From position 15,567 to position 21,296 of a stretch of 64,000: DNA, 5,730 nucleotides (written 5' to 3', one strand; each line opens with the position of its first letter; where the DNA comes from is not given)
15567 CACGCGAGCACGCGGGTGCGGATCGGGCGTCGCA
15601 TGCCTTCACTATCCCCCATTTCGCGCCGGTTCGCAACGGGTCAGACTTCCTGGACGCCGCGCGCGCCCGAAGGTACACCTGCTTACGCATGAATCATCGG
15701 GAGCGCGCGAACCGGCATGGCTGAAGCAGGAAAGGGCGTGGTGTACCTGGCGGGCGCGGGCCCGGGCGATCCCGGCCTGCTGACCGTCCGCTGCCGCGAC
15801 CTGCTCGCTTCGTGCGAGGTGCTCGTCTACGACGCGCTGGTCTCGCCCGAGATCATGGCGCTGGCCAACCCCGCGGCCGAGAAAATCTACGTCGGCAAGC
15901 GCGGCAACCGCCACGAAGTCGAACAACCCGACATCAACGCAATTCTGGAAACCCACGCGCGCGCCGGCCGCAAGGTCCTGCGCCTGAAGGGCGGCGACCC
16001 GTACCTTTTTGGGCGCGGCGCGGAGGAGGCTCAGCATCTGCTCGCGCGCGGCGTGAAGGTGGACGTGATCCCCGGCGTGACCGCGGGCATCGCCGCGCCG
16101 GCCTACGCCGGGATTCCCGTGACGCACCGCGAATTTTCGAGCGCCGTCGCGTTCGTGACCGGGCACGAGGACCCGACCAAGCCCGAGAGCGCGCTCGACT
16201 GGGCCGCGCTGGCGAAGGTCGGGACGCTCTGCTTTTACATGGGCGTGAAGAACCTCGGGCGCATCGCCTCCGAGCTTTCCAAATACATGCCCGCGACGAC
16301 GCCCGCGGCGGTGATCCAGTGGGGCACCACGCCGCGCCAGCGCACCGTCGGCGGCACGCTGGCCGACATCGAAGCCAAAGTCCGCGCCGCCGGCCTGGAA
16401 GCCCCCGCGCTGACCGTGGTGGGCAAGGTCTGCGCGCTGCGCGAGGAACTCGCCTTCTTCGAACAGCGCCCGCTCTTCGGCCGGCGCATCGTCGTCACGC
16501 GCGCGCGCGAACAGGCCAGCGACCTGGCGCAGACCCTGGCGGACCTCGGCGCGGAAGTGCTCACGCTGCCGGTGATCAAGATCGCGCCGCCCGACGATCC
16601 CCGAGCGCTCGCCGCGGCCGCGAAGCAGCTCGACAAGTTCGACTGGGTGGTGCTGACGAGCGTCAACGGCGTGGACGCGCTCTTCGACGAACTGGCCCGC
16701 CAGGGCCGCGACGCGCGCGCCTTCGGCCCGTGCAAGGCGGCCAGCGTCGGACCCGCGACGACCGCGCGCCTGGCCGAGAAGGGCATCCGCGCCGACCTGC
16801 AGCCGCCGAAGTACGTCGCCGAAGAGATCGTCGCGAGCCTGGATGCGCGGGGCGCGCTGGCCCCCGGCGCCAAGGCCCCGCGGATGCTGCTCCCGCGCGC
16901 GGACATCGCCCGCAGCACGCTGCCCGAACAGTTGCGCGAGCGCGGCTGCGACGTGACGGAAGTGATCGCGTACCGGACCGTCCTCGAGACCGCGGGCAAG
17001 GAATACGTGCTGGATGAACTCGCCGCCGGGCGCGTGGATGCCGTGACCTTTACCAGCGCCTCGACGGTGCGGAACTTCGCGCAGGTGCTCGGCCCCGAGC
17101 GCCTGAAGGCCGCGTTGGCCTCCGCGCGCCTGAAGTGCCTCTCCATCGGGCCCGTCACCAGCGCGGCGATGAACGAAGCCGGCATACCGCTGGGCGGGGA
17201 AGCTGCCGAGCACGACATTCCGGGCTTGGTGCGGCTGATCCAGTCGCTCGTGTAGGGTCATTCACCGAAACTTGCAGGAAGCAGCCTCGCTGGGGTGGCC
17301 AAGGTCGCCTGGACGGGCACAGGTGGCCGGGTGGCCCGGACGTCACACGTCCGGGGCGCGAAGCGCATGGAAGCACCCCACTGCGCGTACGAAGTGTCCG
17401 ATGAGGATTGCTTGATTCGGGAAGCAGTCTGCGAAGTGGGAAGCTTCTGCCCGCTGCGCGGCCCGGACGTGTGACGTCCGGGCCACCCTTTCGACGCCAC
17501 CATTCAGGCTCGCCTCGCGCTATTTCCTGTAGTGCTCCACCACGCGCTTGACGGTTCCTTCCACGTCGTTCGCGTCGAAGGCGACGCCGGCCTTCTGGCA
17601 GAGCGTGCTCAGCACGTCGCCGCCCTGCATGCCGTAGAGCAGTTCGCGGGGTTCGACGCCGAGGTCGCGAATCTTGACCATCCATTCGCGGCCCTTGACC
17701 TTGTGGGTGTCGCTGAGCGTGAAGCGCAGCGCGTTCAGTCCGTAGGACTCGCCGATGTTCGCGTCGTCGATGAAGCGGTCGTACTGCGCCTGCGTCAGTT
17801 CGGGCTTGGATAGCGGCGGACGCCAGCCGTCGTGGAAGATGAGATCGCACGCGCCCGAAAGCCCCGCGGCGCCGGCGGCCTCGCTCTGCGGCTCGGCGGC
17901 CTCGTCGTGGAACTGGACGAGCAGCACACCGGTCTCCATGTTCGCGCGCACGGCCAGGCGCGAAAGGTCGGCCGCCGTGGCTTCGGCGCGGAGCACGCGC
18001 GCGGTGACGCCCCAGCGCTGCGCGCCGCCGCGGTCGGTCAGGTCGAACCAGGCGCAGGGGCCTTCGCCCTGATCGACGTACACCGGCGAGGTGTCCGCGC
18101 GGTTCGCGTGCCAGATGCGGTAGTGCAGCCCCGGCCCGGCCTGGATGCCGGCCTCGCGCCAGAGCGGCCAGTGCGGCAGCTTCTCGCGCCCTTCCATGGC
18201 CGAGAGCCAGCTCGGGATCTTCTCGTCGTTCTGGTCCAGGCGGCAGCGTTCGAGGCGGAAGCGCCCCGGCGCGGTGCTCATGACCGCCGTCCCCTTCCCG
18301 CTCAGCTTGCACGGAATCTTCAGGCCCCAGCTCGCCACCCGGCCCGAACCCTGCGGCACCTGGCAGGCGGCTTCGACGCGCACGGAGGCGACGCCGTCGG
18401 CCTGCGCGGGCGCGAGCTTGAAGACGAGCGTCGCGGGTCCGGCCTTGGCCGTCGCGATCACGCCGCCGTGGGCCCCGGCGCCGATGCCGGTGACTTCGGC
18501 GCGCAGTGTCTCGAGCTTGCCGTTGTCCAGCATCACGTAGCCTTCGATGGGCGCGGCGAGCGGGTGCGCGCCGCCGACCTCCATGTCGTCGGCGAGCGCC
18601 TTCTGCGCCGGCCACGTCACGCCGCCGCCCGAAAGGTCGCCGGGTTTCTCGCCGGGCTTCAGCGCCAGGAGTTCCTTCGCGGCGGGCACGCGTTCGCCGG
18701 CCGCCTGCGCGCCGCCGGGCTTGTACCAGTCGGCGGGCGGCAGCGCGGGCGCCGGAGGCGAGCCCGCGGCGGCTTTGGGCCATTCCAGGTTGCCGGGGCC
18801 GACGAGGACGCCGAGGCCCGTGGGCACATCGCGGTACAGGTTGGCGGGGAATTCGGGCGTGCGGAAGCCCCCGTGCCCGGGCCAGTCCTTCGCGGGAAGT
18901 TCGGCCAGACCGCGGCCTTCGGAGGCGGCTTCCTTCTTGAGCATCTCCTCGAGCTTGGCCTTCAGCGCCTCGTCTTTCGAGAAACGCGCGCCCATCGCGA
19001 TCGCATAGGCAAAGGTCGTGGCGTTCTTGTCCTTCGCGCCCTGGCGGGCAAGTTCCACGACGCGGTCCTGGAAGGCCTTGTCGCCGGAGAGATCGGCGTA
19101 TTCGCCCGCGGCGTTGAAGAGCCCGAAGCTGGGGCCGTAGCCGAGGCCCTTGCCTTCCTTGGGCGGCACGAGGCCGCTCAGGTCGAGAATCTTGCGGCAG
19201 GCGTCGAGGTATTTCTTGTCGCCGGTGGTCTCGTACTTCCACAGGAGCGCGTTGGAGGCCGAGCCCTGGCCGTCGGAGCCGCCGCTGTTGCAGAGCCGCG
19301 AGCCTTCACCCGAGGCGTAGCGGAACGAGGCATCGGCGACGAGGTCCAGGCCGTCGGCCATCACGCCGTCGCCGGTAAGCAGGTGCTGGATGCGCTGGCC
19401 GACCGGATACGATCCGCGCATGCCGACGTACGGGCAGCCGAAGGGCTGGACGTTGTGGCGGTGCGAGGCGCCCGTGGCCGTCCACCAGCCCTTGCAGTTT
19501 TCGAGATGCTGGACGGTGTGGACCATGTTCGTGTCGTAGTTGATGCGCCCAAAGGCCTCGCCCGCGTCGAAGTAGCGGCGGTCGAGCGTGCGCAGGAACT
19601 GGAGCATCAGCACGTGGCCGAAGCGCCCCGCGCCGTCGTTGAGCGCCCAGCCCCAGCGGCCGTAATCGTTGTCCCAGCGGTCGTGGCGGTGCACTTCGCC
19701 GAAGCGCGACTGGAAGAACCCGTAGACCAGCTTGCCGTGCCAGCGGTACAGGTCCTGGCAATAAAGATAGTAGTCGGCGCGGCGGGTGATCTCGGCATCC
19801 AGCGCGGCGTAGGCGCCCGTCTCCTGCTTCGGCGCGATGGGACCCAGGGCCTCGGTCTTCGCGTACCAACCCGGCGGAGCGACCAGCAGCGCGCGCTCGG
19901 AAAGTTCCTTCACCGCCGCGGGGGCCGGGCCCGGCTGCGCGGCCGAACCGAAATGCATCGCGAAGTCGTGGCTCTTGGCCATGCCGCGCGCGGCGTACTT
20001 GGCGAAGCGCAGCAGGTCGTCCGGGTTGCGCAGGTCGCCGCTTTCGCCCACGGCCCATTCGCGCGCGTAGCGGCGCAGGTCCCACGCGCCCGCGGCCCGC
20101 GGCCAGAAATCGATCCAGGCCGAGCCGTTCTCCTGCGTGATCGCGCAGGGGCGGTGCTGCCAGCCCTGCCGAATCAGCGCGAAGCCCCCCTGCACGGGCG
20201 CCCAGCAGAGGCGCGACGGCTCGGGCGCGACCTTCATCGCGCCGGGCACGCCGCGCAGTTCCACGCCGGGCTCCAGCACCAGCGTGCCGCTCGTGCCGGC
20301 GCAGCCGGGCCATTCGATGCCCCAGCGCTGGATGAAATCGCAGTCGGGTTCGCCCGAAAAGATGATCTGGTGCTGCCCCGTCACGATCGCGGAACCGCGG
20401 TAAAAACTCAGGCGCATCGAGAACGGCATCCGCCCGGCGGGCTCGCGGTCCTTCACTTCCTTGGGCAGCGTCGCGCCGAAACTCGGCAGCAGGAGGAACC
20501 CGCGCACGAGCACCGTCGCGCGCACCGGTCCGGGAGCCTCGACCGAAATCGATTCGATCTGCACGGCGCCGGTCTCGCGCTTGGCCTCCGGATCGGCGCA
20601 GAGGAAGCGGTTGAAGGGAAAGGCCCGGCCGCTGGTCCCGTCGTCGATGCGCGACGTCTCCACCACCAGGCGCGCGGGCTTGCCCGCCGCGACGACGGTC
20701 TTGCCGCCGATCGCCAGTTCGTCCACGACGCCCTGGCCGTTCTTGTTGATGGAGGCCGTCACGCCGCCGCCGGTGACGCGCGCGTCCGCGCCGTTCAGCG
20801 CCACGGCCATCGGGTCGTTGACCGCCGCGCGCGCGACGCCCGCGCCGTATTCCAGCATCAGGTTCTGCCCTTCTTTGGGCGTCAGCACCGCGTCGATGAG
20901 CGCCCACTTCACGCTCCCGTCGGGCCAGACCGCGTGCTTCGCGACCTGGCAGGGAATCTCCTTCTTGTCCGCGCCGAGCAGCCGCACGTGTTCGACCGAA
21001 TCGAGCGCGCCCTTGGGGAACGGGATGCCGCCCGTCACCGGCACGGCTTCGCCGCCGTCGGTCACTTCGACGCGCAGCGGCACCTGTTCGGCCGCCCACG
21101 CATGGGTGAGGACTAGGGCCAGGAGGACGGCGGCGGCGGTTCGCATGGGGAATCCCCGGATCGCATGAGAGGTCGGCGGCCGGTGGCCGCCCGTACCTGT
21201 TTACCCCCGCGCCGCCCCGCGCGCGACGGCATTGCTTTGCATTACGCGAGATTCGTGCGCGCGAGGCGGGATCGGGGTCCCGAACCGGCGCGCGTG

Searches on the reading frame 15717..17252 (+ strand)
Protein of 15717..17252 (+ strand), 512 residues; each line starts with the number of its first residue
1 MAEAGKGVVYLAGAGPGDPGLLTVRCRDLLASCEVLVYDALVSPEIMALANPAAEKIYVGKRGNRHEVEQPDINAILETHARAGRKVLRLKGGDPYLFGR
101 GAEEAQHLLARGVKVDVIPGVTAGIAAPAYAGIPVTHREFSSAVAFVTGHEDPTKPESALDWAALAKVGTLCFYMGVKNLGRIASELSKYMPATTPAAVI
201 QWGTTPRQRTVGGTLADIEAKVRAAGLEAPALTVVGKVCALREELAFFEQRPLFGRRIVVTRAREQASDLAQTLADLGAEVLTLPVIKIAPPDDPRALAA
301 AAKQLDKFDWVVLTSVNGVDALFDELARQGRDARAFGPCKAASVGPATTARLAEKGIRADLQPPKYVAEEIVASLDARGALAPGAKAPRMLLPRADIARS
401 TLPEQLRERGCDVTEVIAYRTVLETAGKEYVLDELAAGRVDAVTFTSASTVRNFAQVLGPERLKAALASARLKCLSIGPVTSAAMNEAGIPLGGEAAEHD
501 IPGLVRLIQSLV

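Call 40: search_protein_families(library=pfam, proteins=[window:15717-17252:+], max_evalue=0.001)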
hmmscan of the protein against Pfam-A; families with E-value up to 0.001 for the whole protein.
window:15717-17252:+ (512 aa): 2 families
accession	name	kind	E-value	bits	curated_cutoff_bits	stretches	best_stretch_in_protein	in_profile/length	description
PF02602.20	HEM4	-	2.7e-62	210.4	27.5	1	269-505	2-230/231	Uroporphyrinogen-III synthase HemD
PF00590.25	TP_methylase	-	1.4e-49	169.4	27.8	1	9-218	2-211/212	Tetrapyrrole (Corrin/Porphyrin) Methylases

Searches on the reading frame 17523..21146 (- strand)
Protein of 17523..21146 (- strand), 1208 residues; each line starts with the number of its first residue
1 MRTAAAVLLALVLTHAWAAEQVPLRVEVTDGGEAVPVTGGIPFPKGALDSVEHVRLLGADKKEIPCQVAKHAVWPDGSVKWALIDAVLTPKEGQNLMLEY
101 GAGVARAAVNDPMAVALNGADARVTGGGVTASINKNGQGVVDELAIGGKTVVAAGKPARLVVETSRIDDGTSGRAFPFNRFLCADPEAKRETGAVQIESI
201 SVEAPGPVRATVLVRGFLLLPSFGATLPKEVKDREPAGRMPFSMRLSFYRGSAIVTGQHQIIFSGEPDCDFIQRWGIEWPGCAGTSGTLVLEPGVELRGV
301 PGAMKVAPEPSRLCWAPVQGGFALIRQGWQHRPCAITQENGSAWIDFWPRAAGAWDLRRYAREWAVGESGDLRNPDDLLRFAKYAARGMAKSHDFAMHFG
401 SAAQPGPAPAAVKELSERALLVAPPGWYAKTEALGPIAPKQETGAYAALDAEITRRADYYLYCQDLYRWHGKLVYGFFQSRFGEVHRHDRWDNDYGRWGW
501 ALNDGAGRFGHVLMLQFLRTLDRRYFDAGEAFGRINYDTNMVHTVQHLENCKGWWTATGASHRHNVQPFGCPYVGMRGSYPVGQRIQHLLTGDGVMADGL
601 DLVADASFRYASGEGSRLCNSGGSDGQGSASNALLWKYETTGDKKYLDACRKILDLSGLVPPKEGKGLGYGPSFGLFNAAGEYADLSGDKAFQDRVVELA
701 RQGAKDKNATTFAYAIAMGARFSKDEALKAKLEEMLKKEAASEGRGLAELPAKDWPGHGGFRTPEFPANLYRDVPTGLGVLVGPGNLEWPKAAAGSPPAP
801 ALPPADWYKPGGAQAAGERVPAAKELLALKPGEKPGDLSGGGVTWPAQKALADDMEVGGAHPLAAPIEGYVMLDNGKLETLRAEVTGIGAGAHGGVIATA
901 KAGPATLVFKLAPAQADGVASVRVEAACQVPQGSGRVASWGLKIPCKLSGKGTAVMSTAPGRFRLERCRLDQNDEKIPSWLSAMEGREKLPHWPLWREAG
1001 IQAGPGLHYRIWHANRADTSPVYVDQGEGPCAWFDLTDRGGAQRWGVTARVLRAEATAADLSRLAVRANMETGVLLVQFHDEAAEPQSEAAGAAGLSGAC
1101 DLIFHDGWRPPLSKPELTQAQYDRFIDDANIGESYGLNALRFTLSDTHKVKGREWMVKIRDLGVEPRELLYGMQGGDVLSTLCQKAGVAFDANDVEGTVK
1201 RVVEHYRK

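Call 40: search_protein_families(library=pfam, proteins=[window:17523-21146:-], max_evalue=0.001)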
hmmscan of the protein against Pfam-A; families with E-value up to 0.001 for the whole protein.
window:17523-21146:- (1208 aa): 3 families
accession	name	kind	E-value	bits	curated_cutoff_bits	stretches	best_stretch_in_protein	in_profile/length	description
PF21345.3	PcRGLX_2nd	-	1.7e-11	44.2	23.5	1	119-278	7-139/360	PcRGLX-like protein central beta sandwich domain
PF19501.5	PcRGLX_1st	-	4.1e-11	43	22.1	1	36-89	18-71/83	PcRGLX-like N-terminal RIFT barrel domain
PF21346.3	PcRGLX_3rd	-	2.7e-10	40.5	23.8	1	420-617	3-187/411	PcRGLX-like protein C-terminal alpha/alpha toroid domain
